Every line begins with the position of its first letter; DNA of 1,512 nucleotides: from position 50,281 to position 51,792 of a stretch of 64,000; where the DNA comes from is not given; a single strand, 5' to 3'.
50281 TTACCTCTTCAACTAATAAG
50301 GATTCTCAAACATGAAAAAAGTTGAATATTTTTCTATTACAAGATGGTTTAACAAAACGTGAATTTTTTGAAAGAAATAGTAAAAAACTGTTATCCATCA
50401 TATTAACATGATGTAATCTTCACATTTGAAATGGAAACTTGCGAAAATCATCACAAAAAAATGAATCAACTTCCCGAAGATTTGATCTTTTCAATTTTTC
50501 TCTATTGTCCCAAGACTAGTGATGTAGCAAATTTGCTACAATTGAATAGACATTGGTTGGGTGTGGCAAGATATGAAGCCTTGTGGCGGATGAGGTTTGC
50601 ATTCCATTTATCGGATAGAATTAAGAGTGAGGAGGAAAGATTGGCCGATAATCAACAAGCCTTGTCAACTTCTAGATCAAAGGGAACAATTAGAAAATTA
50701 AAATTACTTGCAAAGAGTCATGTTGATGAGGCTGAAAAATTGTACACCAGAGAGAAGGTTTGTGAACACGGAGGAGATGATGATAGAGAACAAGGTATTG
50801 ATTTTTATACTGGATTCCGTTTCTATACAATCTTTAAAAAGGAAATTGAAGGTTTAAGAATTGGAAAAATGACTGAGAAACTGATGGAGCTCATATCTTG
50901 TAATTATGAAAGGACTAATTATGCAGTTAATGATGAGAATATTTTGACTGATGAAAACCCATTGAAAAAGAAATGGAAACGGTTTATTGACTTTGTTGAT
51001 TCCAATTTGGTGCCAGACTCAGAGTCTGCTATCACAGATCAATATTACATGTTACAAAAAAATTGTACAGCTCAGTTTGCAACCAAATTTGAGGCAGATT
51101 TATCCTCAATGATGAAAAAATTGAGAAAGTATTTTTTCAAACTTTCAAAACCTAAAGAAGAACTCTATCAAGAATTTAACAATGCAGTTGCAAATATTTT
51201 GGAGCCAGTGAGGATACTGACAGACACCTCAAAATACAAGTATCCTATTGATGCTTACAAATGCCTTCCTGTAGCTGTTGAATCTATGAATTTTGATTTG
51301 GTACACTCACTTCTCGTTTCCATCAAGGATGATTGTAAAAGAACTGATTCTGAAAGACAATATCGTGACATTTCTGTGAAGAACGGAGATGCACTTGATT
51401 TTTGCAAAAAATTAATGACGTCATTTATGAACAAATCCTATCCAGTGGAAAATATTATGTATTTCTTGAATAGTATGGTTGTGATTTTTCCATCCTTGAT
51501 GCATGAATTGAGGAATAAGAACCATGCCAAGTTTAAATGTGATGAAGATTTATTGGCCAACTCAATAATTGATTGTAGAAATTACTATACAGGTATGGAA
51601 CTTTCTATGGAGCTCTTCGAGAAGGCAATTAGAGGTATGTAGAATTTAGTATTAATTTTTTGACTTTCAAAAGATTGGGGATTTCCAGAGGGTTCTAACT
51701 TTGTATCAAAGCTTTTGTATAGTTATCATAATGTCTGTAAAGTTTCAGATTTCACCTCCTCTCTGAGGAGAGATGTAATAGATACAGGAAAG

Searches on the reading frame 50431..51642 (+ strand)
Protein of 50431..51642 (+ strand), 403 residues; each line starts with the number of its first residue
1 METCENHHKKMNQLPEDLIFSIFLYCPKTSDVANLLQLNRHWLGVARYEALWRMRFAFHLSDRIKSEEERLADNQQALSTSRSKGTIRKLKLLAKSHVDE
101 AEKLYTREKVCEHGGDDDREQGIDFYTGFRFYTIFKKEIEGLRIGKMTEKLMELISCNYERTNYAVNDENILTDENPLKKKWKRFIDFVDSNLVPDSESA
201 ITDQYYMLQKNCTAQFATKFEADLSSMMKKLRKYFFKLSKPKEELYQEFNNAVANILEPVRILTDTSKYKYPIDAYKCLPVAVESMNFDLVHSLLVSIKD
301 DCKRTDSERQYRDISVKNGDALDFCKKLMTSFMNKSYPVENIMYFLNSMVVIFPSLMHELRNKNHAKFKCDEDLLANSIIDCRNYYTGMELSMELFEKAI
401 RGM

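Call 16: find_encoding_contigs(protein=window:50431-51642:+, flank=10000, max_places=3)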
Protein window:50431-51642:+ (403 aa): no gene with exactly this product is on record in the collection.
